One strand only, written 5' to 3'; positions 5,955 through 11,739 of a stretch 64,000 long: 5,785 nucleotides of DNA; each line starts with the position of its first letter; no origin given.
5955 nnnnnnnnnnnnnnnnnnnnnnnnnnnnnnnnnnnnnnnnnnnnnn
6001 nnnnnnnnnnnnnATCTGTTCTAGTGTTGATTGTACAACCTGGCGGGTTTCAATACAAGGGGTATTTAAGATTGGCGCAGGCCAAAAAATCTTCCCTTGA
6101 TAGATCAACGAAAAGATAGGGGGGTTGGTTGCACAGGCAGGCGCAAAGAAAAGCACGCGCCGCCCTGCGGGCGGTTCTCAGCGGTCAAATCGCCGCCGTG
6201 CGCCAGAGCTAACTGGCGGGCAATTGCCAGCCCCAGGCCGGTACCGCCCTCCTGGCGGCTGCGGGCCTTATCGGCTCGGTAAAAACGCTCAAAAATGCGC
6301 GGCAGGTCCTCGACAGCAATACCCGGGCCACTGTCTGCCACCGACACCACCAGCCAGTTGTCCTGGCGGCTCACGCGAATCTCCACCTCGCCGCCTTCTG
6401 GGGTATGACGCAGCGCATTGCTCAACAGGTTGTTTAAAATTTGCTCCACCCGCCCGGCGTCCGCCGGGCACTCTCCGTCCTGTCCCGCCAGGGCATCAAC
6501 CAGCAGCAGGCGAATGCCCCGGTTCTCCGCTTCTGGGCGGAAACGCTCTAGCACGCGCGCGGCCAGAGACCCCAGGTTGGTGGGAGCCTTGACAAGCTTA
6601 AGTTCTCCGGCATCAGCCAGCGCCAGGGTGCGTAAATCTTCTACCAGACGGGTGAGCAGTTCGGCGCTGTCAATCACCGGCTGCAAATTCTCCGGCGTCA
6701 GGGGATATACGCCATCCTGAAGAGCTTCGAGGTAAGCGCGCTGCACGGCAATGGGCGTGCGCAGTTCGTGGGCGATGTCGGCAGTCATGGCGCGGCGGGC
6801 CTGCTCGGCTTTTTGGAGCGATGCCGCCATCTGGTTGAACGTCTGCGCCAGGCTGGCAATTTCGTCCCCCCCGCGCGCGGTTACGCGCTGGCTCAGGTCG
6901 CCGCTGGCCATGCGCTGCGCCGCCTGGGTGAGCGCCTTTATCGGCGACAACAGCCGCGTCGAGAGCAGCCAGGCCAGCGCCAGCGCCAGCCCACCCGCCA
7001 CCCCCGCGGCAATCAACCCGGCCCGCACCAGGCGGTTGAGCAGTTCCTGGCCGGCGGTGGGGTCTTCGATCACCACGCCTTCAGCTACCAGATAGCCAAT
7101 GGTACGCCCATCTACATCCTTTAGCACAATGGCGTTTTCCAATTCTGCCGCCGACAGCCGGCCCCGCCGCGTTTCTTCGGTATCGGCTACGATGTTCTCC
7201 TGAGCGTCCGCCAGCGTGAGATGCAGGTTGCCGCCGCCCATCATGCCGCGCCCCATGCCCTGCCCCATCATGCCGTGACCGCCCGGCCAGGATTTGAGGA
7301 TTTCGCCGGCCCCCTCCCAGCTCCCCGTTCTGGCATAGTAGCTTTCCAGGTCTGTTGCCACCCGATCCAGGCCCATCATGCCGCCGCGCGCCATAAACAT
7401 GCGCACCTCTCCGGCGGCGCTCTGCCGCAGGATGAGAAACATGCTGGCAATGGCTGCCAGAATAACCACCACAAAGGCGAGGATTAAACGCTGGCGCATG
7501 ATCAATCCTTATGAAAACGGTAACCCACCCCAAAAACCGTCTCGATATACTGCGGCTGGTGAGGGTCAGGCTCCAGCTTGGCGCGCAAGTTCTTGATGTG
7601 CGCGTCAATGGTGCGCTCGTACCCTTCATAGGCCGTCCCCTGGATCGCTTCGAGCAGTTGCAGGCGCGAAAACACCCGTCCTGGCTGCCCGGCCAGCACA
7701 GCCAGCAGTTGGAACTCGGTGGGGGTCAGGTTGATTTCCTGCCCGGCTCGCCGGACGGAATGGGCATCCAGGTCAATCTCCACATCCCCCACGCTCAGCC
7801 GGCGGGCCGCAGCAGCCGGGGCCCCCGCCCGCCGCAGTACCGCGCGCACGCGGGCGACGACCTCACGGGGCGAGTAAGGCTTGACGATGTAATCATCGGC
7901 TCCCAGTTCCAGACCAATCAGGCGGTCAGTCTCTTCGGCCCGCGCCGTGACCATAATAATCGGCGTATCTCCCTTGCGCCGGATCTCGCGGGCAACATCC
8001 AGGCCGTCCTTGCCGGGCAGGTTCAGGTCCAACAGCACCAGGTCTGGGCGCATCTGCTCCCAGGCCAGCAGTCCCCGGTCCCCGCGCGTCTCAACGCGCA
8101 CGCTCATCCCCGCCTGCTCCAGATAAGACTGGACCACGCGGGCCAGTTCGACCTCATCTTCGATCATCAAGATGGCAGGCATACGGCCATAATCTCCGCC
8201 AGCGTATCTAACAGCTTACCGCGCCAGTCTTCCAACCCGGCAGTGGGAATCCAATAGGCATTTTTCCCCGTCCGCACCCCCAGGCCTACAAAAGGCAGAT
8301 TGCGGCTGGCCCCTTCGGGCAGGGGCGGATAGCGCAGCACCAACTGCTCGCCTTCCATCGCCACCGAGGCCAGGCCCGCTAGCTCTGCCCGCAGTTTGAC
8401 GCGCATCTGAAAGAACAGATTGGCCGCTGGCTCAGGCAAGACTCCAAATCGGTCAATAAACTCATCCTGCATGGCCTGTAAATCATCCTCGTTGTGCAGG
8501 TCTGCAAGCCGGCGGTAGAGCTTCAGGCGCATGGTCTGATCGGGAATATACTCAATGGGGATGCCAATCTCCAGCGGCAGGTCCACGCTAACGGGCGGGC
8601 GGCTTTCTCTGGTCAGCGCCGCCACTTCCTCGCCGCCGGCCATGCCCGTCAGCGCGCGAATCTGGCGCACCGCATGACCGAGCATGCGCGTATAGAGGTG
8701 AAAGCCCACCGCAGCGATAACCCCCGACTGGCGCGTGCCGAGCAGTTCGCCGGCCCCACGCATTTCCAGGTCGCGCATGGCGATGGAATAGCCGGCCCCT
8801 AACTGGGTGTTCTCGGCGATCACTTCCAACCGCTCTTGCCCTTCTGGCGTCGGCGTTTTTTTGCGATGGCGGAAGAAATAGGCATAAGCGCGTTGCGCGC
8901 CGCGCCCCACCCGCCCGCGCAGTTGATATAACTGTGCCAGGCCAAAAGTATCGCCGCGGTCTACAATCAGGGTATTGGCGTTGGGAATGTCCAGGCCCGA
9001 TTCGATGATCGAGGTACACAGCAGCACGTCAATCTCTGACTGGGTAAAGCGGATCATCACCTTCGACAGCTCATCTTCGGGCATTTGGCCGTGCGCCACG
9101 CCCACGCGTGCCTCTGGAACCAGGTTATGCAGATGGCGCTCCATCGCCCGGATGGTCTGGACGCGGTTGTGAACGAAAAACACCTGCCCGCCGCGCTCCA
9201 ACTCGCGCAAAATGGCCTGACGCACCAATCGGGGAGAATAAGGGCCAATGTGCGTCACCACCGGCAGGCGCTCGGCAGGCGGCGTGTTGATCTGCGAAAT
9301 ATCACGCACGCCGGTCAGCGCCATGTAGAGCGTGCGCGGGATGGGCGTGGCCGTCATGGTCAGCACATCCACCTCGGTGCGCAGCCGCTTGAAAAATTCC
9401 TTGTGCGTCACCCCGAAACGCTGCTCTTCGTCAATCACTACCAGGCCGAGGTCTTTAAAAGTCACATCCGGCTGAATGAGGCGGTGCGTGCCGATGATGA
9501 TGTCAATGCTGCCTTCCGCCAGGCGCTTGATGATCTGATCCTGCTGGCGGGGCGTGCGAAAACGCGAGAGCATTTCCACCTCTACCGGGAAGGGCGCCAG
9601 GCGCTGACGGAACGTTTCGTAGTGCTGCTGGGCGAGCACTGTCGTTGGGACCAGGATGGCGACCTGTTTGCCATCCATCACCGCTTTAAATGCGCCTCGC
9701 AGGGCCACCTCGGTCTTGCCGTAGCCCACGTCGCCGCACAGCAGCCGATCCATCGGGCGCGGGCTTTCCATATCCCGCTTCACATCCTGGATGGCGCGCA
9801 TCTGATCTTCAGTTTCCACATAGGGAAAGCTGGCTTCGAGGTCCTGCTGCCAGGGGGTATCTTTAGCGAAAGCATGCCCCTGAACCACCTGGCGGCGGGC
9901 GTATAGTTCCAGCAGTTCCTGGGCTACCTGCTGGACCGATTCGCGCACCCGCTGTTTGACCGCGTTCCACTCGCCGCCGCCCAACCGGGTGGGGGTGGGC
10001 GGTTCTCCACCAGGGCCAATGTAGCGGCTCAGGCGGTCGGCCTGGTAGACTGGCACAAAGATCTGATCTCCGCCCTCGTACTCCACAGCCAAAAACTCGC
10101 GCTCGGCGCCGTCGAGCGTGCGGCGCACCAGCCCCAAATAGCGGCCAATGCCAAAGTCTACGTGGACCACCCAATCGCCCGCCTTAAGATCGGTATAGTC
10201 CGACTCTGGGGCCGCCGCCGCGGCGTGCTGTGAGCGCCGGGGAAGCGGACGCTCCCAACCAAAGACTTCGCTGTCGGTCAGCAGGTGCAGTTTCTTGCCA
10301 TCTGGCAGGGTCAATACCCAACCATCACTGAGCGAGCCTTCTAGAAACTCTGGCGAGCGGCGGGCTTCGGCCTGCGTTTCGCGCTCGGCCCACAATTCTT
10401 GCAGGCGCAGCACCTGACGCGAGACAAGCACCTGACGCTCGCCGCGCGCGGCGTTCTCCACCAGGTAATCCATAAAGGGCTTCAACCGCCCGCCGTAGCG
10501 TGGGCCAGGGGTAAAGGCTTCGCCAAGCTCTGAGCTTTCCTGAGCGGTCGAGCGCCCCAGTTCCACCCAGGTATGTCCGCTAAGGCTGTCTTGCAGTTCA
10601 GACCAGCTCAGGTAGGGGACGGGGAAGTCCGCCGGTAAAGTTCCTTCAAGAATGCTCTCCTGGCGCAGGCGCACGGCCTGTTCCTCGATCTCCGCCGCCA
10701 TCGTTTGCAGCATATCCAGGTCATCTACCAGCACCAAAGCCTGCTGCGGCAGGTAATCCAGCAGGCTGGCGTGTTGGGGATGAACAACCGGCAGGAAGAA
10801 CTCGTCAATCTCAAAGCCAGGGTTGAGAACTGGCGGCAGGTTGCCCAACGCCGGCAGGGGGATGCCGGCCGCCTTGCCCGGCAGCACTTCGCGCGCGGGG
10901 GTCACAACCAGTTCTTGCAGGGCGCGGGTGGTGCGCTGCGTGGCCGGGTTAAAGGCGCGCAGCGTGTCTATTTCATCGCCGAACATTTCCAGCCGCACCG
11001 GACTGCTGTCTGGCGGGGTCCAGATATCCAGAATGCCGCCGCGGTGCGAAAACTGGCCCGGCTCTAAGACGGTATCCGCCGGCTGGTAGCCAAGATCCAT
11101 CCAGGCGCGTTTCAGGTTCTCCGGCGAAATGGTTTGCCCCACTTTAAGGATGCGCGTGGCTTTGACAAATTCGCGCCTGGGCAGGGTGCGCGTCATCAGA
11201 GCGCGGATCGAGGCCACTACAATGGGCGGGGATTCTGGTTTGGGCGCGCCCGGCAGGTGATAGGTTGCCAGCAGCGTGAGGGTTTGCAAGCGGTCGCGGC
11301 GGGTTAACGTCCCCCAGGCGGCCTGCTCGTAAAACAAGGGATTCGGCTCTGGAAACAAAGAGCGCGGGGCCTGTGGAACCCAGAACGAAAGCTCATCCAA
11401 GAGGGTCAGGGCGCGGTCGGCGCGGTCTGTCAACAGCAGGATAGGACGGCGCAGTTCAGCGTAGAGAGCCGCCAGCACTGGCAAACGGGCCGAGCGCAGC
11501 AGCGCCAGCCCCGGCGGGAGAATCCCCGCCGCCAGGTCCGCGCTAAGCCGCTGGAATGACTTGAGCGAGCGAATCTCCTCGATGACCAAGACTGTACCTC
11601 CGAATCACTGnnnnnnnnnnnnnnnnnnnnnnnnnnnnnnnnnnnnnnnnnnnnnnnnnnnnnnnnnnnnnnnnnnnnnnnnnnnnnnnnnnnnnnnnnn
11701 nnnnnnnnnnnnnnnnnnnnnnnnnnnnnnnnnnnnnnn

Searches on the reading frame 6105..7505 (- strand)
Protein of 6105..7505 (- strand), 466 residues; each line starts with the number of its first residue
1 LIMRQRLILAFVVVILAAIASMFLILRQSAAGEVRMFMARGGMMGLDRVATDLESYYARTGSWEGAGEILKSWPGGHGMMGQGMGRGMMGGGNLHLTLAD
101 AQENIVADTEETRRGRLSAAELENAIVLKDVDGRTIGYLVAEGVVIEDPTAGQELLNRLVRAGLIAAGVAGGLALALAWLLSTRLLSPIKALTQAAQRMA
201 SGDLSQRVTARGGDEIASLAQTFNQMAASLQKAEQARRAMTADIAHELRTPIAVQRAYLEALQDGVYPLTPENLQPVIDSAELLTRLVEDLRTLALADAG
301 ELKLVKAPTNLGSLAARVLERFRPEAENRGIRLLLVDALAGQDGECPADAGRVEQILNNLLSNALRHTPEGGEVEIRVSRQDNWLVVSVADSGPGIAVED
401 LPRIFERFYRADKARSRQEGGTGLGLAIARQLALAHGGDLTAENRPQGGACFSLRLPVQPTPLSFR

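Call 30: search_protein_families(library=pfam, proteins=[window:6105-7505:-], max_evalue=0.00001)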
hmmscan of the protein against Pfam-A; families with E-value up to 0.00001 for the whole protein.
window:6105-7505:- (466 aa): 4 families
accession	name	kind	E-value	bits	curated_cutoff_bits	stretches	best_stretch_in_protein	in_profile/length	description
PF02518.31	HATPase_c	-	1.1e-34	119.6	26.4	1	349-459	2-110/111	Histidine kinase-, DNA gyrase B-, and HSP90-like ATPase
PF00672.30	HAMP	-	1.9e-19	70.2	25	1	180-231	1-52/53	HAMP domain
PF00512.31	HisKA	-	9.9e-14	51.6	26.9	1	236-300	1-66/66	His Kinase A (phospho-acceptor) domain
PF13581.12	HATPase_c_2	-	2.6e-08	34.4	27.4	1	331-431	11-107/127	Histidine kinase-like ATPase domain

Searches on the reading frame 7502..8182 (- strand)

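Call 30: search_protein_families(library=pfam, proteins=[window:7502-8182:-], max_evalue=0.00001)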
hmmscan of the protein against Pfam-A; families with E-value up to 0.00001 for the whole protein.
window:7502-8182:- (226 aa): 2 families
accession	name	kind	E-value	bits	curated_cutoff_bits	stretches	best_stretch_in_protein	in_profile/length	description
PF00072.30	Response_reg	-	2.7e-28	98.8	30.2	1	4-113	1-111/111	Response regulator receiver domain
PF00486.34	Trans_reg_C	-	4.1e-28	97.7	26.2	1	147-223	1-77/77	Transcriptional regulatory protein, C terminal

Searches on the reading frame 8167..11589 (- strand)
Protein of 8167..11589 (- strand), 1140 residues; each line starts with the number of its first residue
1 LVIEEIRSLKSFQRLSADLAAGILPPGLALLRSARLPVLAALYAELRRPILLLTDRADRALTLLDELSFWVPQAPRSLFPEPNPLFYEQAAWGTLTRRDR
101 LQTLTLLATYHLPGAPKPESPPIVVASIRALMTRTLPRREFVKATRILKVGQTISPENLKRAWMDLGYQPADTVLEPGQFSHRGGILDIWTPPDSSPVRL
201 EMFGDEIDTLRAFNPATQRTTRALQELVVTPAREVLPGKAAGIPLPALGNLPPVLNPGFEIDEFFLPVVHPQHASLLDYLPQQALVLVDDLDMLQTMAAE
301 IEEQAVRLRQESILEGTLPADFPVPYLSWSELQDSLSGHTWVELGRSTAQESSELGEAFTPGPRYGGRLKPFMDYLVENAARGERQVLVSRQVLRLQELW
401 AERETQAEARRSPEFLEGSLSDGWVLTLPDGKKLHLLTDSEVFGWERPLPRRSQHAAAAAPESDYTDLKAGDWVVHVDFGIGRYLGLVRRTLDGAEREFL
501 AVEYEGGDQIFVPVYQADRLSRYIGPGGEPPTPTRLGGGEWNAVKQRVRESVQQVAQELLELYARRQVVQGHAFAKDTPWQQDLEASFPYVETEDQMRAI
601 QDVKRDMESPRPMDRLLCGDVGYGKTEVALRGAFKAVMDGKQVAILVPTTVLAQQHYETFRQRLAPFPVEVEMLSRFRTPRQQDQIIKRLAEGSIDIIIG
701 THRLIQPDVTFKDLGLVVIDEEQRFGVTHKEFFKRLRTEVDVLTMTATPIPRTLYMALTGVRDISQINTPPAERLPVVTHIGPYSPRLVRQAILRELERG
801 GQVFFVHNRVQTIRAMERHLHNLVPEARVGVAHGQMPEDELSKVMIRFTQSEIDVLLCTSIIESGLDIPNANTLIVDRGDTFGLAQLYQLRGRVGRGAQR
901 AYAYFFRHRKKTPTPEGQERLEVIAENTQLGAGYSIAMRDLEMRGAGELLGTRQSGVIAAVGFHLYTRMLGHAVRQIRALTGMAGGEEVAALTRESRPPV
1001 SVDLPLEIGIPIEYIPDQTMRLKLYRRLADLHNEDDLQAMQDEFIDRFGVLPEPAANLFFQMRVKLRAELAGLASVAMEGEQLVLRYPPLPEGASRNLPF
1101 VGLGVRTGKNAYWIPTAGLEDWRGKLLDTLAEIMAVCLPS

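Call 30: search_protein_families(library=pfam, proteins=[window:8167-11589:-], max_evalue=0.00001)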
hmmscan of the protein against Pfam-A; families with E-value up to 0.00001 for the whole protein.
window:8167-11589:- (1140 aa): 6 families
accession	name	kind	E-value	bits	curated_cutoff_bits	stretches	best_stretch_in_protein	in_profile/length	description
PF00270.35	DEAD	-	6.5e-24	85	26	1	593-754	1-164/167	DEAD/DEAH box helicase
PF17757.6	UvrB_inter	-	3.2e-22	78.9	22.9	1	148-234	3-90/91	UvrB interaction domain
PF00271.37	Helicase_C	-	1e-21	77.7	23.5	1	793-896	10-108/110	Helicase conserved C-terminal domain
PF03461.20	TRCF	-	2.6e-21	76.2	25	1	1004-1087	1-84/95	TRCF domain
PF02559.22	CarD_TRCF_RID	-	2.4e-17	63.2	23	1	468-524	1-57/57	CarD-like/TRCF RID domain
PF04851.21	ResIII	-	3.3e-06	27.5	22.5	1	594-749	6-162/164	Type III restriction enzyme, res subunit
